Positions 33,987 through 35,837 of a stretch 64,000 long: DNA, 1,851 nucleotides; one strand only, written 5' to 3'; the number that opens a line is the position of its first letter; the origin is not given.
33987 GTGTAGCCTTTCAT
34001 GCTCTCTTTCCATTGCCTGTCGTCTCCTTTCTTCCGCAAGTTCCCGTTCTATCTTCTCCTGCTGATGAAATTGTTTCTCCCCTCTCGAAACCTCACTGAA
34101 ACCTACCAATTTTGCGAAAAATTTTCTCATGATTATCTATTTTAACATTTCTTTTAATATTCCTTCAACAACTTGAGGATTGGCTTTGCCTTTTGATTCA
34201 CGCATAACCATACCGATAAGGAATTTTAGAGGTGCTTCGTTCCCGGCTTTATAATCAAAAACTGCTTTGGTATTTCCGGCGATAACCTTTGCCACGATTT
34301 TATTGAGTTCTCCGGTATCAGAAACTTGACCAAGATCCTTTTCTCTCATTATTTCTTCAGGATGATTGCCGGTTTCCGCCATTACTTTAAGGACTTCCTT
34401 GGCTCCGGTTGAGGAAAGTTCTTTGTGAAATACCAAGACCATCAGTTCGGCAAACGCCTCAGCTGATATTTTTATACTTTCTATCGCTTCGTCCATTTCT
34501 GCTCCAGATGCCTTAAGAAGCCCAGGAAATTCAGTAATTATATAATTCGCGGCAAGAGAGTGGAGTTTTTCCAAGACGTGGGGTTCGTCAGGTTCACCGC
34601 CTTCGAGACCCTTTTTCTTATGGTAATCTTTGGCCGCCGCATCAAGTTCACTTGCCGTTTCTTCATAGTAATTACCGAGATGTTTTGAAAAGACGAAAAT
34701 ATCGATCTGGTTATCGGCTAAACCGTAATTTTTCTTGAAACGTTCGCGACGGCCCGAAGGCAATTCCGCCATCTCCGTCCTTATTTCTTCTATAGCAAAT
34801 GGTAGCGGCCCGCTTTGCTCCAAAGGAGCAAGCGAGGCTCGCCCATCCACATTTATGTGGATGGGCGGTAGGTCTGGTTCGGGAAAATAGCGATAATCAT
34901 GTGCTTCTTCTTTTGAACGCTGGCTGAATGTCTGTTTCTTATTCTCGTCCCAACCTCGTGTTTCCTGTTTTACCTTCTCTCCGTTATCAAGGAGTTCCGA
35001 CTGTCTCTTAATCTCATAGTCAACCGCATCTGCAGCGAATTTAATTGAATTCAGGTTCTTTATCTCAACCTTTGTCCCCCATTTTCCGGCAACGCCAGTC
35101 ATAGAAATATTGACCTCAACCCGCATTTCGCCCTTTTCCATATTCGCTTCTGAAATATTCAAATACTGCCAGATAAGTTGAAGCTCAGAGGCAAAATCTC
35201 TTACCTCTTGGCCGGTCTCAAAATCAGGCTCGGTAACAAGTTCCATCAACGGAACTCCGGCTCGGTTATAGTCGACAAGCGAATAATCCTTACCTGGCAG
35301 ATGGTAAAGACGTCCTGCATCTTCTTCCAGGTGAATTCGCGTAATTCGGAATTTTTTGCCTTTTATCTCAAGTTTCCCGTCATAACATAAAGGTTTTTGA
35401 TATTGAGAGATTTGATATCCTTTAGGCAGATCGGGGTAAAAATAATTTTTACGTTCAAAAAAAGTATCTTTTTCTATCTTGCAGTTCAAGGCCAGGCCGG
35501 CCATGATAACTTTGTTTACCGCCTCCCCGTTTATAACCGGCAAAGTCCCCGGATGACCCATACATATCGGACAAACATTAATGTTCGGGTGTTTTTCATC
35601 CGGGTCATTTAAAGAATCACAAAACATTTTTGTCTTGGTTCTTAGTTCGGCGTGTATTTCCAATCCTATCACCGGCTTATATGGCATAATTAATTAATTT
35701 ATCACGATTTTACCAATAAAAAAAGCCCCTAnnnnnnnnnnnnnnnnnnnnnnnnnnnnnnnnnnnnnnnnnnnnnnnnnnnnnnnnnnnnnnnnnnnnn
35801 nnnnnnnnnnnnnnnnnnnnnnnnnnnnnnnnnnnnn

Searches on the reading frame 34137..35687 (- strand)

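Call 92: search_protein_families(library=pfam, proteins=[window:34137-35687:-], max_evalue=0.0001)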
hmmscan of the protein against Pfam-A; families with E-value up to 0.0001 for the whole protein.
window:34137-35687:- (516 aa): 2 families
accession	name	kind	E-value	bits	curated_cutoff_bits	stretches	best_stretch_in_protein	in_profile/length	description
PF02934.20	GatB_N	-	2e-112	375.4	23.4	1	6-279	2-272/277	GatB/GatE catalytic domain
PF02637.23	GatB_Yqey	-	2e-37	128.8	27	1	377-515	14-148/148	GatB domain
